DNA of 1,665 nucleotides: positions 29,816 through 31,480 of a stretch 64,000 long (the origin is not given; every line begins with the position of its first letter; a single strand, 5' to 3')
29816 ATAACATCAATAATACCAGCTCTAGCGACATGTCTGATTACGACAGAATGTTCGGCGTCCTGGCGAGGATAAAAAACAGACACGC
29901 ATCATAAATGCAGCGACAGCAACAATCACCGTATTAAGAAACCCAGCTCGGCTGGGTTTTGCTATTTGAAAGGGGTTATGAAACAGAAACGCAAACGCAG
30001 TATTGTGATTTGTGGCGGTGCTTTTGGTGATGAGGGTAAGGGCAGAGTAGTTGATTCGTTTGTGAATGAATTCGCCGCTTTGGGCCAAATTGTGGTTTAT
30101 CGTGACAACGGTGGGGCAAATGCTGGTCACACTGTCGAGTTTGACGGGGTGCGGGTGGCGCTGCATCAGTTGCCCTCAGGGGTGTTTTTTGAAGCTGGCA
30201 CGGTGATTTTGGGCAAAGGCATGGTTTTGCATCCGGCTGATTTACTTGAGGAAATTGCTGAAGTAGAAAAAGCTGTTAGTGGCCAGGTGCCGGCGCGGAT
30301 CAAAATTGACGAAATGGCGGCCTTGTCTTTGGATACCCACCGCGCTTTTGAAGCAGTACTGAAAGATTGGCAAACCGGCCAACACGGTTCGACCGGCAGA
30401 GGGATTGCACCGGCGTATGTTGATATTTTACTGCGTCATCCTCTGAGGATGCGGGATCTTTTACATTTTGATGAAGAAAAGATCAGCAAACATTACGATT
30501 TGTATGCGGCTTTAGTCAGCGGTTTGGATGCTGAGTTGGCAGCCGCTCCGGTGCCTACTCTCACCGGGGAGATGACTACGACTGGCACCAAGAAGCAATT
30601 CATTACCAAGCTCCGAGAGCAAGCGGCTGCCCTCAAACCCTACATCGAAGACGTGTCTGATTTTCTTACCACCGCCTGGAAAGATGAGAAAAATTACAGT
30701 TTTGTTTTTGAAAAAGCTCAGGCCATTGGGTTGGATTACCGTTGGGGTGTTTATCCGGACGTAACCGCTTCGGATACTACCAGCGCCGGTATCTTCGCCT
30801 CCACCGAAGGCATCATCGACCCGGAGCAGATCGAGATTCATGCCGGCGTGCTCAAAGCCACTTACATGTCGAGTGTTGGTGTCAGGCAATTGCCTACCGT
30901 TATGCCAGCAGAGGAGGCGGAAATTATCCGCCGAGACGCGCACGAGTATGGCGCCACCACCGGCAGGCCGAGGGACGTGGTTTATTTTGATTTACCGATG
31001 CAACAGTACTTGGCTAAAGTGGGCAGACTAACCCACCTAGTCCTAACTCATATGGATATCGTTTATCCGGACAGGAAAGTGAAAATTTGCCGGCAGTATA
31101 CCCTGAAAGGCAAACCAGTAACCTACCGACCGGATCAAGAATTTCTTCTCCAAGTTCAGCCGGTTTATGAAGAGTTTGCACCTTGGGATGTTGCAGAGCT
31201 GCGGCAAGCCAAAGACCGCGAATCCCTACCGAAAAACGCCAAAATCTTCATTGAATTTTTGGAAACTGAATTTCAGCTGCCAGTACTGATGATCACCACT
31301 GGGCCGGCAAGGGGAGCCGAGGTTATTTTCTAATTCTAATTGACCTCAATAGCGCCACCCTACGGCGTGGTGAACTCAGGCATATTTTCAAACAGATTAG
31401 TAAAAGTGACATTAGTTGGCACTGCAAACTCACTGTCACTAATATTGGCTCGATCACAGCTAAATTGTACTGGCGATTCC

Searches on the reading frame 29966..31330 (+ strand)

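Call 45: search_protein_families(library=pfam, proteins=[window:29966-31330:+], max_evalue=0.00001)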
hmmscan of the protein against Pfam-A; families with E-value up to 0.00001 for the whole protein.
window:29966-31330:+ (455 aa): 1 family
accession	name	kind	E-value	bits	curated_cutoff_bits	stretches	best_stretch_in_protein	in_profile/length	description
PF00709.27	Adenylsucc_synt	-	2.4e-95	320.1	27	1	14-450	1-413/416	Adenylosuccinate synthetase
